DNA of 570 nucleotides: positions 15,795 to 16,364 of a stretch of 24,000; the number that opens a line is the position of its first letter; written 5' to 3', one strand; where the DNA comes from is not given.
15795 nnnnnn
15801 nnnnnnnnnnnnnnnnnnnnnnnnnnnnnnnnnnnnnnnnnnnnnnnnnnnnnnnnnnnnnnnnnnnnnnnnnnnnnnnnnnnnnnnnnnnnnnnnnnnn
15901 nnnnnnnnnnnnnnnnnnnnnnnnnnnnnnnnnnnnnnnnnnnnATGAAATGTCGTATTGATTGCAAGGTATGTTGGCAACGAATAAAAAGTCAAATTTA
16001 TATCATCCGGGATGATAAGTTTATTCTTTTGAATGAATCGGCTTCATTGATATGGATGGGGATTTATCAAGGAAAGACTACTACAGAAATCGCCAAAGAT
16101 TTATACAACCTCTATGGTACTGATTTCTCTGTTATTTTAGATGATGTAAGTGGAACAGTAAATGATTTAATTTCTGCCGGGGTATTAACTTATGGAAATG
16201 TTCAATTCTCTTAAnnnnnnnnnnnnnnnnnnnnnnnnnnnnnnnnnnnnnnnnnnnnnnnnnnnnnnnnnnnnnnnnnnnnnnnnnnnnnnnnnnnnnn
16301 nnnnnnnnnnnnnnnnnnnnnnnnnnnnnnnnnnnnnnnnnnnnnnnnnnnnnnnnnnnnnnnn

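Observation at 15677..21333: Abruptly AT-rich radical-SAM RiPP island inserted into ICE cargo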

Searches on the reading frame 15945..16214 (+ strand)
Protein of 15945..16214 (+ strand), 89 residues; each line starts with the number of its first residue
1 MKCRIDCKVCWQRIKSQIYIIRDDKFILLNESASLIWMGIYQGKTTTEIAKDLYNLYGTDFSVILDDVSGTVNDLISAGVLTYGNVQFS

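Call 5: search_protein_families(library=pfam, proteins=[window:15945-16214:+], max_evalue=0.01)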
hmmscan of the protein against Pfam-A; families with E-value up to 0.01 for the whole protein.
window:15945-16214:+ (89 aa): 1 family
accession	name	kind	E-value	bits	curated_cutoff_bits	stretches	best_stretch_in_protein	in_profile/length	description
PF05402.18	PqqD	-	7.3e-09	36.3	23.4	1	24-81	10-67/67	Coenzyme PQQ synthesis protein D (PqqD)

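Call 6: search_protein_families(library=ncbifam, proteins=[window:15945-16214:+], max_evalue=0.01)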
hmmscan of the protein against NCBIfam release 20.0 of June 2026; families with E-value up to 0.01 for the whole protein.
window:15945-16214:+ (89 aa): 2 families
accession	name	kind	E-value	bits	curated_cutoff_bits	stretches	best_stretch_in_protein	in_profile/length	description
NF033530.1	lasso_PqqD_Strm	exception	0.00012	22.2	70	1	22-80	19-77/78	lasso peptide biosynthesis PqqD family chaperone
TIGR03859.1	PQQ_PqqD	equivalog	0.0055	16.6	46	1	10-76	10-75/81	pyrroloquinoline quinone biosynthesis peptide chaperone PqqD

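Call 64: search_protein_families(library=padloc, proteins=[window:15945-16214:+], max_evalue=0.001)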
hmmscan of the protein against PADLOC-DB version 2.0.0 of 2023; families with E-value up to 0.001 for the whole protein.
window:15945-16214:+ (89 aa): 0 families
